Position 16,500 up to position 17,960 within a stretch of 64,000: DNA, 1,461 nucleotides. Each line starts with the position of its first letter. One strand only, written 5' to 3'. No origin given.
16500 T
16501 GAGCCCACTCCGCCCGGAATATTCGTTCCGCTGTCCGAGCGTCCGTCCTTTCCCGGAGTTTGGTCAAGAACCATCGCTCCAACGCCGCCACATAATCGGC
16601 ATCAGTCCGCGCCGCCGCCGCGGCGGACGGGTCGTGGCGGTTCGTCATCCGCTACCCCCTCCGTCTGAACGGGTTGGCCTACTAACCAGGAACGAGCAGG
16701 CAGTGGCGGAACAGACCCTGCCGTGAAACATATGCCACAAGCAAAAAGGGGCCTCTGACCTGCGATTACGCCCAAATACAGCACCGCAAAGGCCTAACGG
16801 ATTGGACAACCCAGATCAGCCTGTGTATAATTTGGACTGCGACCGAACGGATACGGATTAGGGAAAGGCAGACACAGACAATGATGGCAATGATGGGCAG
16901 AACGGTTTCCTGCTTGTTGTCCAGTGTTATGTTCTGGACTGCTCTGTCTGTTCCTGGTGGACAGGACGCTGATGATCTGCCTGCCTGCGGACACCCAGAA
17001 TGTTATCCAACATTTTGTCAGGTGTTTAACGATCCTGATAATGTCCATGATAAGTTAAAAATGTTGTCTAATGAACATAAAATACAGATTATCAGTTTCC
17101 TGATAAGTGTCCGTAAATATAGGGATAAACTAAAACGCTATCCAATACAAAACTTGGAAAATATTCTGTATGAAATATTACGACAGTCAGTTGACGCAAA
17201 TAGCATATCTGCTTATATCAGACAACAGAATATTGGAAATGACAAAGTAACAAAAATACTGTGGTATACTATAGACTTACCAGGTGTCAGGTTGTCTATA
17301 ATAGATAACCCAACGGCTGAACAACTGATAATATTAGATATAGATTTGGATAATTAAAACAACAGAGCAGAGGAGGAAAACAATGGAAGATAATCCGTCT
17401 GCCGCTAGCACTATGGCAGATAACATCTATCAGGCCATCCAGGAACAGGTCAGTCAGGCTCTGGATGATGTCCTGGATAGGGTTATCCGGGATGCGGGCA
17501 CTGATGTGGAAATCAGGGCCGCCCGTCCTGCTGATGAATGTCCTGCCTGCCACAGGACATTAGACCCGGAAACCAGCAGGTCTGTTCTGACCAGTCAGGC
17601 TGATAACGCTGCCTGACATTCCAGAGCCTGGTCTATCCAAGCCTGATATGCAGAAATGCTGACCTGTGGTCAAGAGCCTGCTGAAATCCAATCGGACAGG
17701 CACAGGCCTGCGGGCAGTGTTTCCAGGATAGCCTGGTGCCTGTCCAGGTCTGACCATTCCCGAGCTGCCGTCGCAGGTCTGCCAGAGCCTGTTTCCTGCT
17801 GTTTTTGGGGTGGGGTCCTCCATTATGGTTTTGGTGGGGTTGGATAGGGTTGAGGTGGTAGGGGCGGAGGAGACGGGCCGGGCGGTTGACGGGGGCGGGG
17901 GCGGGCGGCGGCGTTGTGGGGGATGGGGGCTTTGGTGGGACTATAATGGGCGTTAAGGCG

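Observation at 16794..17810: Scattered patches of CAGG/CCTG(CCWGG)-rich ~50% GC DNA with adjacent AT-rich ORFs and paralogous small acidic proteins, recurring at three loci next to mobile-element debris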

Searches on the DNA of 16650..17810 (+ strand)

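Call 71: search_dna_similar(query=window:16650-17810:+, collection=phages, mode=distant, max_evalue=0.001, max_rows=10)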
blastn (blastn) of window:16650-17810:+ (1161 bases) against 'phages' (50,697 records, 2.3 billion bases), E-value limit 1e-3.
No match.

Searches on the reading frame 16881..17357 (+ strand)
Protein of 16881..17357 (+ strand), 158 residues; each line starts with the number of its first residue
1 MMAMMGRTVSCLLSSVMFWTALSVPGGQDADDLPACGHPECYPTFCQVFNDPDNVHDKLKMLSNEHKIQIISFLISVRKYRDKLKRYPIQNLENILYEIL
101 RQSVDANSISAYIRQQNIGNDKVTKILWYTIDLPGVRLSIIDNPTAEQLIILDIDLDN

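Call 13: search_protein_families(library=pfam, max_evalue=0.1, proteins=[window:16881-17357:+])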
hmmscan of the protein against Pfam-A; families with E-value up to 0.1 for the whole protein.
window:16881-17357:+ (158 aa): 0 families

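Call 15: find_encoding_contigs(protein=window:16881-17357:+, flank=10000, max_places=10)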
Protein window:16881-17357:+ (158 aa): 1 contig read that carries it; 1 place shown.
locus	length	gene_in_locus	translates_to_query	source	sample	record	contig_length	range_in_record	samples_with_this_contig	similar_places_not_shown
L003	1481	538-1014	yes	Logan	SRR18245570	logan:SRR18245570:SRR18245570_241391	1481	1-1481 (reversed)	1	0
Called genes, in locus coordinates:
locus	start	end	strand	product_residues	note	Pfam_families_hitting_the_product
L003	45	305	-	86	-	-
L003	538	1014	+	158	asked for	-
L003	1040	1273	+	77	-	-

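Call 23: list_cluster_members(proteins=[P0001, window:16881-17357:+, window:17383-17616:+, window:49960-50184:-, window:18007-20457:+])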
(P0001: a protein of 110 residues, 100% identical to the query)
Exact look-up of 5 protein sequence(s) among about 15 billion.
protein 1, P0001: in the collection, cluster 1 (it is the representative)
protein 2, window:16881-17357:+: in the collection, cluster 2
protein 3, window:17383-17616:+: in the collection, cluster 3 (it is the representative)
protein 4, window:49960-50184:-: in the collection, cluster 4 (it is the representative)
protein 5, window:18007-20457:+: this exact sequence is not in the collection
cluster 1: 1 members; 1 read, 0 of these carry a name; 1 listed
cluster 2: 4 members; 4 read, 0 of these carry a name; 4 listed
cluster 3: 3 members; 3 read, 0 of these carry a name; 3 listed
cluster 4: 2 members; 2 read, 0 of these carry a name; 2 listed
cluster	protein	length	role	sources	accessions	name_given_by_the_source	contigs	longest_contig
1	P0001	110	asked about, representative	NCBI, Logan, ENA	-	-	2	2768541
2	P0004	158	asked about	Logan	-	-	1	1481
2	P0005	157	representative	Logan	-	-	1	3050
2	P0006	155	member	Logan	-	-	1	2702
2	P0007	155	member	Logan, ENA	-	-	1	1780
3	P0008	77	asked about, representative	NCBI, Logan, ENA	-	-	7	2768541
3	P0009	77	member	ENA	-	-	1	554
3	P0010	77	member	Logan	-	-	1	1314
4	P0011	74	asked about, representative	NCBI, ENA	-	-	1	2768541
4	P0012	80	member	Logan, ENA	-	-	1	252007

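Call 52: search_protein_families(library=padloc, max_evalue=0.001, proteins=[window:16881-17357:+])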
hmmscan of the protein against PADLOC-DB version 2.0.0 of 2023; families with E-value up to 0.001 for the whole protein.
window:16881-17357:+ (158 aa): 0 families

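Call 102: search_protein_families(library=phrogs, max_evalue=0.01, proteins=[window:16881-17357:+])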
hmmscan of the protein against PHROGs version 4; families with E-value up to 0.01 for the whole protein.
window:16881-17357:+ (158 aa): 0 families

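Call 103: search_protein_families(library=ncbifam, max_evalue=0.01, proteins=[window:16881-17357:+])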
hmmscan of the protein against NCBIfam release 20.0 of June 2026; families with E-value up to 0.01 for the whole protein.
window:16881-17357:+ (158 aa): 0 families

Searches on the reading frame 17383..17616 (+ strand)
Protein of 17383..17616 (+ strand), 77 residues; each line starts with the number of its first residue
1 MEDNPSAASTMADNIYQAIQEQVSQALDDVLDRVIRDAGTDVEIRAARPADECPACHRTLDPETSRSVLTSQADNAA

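Call 13: search_protein_families(library=pfam, max_evalue=0.1, proteins=[window:17383-17616:+])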
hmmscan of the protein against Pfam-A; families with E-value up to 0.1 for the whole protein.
window:17383-17616:+ (77 aa): 2 families
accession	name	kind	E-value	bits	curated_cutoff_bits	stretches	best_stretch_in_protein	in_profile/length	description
PF04423.19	Rad50_zn_hook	-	0.0034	17.6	24.3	1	52-72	21-40/52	Rad50 zinc hook motif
PF24460.1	DUF7575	-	0.0094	15.7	28.5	1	50-63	3-16/28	Domain of unknown function (DUF7575)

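Call 38: find_encoding_contigs(protein=window:17383-17616:+, flank=10000, max_places=10)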
Protein window:17383-17616:+ (77 aa): 11 contigs read that carry it; 10 places shown.
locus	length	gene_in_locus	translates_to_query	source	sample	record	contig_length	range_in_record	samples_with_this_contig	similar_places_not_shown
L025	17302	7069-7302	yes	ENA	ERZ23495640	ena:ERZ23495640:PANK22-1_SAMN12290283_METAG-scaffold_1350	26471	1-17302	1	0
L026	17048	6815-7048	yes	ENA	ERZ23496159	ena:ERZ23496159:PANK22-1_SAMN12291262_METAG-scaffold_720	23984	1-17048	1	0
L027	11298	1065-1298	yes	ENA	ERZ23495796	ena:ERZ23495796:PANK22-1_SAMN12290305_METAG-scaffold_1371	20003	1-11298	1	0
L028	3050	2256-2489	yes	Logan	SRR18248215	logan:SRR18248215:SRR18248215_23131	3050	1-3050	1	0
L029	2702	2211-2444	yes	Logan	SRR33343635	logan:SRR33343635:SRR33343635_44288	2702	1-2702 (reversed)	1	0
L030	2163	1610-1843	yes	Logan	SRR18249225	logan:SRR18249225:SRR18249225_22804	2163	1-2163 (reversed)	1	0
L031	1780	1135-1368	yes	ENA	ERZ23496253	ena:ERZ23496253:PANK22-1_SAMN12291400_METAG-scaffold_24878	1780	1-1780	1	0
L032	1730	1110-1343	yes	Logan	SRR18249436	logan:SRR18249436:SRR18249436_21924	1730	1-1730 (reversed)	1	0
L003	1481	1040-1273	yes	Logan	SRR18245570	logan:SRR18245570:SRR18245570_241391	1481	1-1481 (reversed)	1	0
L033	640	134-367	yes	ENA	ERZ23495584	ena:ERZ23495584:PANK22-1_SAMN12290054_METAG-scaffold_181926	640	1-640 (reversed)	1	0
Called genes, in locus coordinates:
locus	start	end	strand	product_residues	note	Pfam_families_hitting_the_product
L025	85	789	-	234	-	PF01325:Fe_dep_repress, PF13545:HTH_Crp_2 (weak), PF02742:Fe_dep_repr_C, PF04023:FeoA (weak)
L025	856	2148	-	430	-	PF01546:Peptidase_M20, PF07687:M20_dimer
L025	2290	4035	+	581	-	PF02129:Peptidase_S15, PF08530:PepX_C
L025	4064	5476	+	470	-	PF03853:YjeF_N, PF01256:Carb_kinase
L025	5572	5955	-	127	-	-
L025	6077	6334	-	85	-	-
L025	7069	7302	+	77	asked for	-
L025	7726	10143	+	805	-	PF01266:DAO, PF13738:Pyr_redox_3 (faint), PF16350:FAO_M, PF01571:GCV_T, PF08669:GCV_T_C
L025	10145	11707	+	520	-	PF06253:MTTB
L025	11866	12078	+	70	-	-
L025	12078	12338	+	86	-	-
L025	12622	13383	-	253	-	PF00106:adh_short, PF01370:Epimerase (weak), PF08659:KR (faint), PF13561:adh_short_C2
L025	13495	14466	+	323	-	PF05138:PaaA_PaaC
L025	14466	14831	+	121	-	PF06243:PaaB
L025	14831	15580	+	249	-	PF05138:PaaA_PaaC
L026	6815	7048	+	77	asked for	-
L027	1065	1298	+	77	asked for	-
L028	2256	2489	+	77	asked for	-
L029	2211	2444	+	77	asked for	-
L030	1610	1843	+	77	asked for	-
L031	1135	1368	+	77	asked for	-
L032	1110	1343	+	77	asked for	-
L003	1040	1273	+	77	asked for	-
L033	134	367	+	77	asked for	-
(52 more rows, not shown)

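Call 102: search_protein_families(library=phrogs, max_evalue=0.01, proteins=[window:17383-17616:+])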
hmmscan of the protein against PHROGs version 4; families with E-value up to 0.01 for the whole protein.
window:17383-17616:+ (77 aa): 0 families

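Call 103: search_protein_families(library=ncbifam, max_evalue=0.01, proteins=[window:17383-17616:+])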
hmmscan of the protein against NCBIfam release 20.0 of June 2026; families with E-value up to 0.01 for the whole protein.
window:17383-17616:+ (77 aa): 0 families
